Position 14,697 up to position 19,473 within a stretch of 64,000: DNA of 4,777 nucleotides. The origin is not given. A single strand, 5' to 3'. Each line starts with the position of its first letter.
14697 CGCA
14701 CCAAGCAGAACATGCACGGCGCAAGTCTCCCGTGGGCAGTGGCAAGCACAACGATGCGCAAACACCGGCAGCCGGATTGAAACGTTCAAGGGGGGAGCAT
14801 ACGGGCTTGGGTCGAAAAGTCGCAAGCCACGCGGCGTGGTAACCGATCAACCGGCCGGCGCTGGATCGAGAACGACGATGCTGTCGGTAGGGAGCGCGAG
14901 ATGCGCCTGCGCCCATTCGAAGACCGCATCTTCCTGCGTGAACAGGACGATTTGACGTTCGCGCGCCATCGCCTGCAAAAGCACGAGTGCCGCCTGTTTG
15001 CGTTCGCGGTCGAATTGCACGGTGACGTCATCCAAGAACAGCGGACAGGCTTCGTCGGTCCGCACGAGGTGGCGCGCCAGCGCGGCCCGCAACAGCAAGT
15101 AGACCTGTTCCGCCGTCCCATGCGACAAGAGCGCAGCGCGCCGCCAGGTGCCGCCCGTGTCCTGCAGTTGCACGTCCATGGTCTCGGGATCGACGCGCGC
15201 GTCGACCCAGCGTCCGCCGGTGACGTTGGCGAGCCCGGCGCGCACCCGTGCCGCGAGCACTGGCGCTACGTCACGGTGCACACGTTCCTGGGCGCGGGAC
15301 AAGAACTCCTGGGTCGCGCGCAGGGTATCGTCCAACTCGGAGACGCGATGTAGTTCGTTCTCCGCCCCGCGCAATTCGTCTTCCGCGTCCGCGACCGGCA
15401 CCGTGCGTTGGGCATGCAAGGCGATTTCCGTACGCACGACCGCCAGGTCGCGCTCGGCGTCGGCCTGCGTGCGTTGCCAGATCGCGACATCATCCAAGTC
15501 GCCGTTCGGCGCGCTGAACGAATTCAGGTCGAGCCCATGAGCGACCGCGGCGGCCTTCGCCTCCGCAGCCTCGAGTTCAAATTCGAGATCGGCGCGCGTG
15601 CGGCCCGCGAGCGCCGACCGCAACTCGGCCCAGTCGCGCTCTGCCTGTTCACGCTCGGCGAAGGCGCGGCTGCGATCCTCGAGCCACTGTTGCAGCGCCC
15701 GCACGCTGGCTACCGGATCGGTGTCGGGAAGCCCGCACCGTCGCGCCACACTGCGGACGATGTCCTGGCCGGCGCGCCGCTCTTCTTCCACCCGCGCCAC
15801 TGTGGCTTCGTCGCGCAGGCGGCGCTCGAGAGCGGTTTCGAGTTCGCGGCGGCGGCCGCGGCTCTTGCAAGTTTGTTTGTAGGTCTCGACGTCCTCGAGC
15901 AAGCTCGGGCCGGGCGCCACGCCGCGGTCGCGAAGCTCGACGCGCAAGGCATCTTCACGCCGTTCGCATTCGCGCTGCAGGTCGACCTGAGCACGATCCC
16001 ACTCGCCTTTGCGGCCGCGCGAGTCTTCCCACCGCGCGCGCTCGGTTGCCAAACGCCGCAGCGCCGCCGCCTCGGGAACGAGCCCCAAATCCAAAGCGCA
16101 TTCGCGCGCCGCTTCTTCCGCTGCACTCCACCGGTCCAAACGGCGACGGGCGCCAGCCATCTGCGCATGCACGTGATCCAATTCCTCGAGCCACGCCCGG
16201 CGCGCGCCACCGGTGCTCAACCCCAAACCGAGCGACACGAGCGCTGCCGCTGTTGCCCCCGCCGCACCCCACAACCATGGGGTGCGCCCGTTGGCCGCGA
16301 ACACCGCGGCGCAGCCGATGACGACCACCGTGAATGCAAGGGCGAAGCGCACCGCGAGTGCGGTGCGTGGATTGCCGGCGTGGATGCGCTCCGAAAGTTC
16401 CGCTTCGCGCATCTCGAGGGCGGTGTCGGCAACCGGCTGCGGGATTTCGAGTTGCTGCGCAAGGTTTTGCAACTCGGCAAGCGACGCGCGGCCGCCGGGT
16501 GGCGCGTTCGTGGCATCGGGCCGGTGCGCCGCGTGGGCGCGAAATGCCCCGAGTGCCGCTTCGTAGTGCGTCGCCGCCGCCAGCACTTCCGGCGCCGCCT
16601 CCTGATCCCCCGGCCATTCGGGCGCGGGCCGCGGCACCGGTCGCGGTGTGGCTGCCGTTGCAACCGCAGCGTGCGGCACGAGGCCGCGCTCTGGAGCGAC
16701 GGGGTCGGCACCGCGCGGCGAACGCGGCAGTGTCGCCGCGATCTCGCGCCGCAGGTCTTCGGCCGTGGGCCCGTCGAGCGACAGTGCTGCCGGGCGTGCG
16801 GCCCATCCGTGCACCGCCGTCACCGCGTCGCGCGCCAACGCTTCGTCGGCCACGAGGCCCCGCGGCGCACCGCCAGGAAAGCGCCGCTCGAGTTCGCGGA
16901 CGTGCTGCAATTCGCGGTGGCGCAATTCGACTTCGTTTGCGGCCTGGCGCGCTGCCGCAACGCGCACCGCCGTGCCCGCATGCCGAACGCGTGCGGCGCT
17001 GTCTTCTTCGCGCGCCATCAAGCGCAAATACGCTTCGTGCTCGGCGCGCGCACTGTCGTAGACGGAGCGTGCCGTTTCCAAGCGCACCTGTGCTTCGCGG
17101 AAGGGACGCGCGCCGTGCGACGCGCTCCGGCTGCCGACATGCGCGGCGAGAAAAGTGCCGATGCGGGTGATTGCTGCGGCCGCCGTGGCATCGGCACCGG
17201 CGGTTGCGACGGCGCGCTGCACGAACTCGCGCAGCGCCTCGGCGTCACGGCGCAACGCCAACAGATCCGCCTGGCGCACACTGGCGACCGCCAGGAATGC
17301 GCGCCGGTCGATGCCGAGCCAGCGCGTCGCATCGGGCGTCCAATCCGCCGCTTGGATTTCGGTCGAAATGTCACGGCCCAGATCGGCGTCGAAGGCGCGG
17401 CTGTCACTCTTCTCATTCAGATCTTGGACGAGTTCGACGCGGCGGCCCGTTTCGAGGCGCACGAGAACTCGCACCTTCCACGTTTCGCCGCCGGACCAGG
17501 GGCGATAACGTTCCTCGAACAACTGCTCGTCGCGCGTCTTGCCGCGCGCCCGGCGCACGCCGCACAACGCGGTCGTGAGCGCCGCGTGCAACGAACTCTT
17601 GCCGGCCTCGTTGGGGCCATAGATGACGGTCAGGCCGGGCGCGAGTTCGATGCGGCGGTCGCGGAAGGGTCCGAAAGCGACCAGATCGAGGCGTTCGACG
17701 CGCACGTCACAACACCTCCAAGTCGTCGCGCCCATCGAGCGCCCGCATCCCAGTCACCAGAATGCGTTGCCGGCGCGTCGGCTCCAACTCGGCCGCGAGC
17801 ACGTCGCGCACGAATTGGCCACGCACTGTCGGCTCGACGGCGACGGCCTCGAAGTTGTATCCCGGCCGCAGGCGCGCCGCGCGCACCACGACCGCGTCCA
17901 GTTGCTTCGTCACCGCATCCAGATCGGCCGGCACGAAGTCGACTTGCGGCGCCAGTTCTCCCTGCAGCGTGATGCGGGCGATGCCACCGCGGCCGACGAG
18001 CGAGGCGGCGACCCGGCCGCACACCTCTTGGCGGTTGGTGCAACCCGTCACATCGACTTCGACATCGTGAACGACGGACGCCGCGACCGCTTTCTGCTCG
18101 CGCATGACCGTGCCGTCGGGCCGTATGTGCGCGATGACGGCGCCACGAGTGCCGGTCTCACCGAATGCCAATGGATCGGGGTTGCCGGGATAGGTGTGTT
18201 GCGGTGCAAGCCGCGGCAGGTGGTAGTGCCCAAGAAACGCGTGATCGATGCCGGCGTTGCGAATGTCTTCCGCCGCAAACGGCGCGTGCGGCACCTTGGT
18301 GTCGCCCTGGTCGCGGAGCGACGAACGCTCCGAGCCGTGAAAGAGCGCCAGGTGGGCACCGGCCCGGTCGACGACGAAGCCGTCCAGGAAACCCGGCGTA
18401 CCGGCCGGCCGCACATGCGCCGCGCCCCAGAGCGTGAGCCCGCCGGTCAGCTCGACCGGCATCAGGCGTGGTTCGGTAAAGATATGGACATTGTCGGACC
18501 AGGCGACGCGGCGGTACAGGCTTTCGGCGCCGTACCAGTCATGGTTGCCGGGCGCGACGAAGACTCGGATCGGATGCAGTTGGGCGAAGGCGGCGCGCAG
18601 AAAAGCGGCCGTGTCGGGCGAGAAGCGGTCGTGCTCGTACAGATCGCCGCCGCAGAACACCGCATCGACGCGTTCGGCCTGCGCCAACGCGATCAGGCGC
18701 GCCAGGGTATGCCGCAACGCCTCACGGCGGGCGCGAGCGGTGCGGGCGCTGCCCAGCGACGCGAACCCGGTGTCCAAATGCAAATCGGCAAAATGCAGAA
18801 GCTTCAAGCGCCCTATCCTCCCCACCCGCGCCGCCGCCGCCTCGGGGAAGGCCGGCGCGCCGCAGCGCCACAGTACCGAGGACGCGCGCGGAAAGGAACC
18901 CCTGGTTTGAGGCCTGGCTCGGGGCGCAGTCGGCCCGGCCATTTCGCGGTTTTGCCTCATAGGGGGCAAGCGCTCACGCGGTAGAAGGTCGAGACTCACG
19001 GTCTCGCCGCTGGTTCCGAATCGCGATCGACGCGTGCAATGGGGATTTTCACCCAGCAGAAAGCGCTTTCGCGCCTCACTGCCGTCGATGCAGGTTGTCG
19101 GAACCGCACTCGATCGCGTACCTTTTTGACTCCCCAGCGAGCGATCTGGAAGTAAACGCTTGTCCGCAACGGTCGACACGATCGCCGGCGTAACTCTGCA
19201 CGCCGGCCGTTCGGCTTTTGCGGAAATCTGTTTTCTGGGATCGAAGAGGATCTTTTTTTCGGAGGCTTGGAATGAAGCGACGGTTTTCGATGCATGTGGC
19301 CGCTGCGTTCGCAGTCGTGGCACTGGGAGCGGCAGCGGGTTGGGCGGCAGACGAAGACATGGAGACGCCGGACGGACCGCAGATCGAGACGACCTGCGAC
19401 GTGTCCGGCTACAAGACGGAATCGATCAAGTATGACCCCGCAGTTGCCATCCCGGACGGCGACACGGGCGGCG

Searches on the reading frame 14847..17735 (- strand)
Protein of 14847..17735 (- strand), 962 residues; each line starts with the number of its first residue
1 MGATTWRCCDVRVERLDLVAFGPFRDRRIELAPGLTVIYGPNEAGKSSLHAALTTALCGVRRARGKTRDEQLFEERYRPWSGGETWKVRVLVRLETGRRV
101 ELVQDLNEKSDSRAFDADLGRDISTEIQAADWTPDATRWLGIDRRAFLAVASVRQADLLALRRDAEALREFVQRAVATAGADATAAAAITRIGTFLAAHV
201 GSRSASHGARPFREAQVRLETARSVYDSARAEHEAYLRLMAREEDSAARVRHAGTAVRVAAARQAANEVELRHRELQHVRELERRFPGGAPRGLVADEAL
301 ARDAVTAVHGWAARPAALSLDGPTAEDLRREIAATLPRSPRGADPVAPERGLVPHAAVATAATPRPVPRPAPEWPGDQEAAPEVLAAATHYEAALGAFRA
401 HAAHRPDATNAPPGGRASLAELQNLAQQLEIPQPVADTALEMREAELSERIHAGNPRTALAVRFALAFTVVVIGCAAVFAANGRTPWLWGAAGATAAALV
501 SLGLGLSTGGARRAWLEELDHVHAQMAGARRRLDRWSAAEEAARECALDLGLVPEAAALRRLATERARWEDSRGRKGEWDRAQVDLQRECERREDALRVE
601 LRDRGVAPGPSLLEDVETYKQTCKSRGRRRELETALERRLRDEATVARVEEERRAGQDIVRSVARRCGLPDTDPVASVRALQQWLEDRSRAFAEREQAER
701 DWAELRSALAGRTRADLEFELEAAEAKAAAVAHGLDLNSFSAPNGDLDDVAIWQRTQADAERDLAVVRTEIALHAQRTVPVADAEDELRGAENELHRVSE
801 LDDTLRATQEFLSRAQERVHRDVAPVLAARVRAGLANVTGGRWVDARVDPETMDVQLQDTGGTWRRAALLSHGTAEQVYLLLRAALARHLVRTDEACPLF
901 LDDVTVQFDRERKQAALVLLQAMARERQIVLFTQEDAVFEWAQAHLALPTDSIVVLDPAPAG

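Call 57: search_protein_families(library=pfam, proteins=[window:14847-17735:-], max_evalue=0.00001)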
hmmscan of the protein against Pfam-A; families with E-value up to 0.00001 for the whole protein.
window:14847-17735:- (962 aa): 3 families
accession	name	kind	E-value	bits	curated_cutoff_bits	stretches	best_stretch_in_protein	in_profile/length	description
PF13514.12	AAA_27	-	1.3e-13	51.5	22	1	12-62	2-55/206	AAA domain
PF13476.12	AAA_23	-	2.7e-12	48.2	27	1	15-107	1-97/201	AAA domain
PF02463.25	SMC_N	-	1.7e-08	34.6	40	0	13-58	2-49/220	RecF/RecN/SMC N terminal domain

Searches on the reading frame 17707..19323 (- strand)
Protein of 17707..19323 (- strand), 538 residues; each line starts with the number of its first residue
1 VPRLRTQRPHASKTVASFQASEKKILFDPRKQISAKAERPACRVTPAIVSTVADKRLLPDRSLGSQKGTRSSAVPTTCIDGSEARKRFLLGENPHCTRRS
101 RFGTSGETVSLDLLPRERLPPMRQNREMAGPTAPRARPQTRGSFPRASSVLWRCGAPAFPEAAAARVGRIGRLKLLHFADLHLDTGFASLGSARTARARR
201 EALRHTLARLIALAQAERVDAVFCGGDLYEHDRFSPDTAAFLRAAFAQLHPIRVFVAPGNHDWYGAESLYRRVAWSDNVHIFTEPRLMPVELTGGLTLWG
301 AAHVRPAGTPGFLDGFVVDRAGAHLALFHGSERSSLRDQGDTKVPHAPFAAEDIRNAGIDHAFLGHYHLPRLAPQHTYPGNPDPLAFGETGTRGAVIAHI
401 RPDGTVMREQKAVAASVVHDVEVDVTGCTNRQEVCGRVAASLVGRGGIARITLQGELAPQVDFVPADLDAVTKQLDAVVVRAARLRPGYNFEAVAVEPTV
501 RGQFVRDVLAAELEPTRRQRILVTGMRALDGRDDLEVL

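Call 57: search_protein_families(library=pfam, proteins=[window:17707-19323:-], max_evalue=0.00001)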
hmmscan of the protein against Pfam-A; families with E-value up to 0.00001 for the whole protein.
window:17707-19323:- (538 aa): 1 family
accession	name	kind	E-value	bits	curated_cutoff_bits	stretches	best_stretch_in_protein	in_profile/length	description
PF00149.33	Metallophos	-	3.3e-13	50.9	21.5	1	173-369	1-190/191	Calcineurin-like phosphoesterase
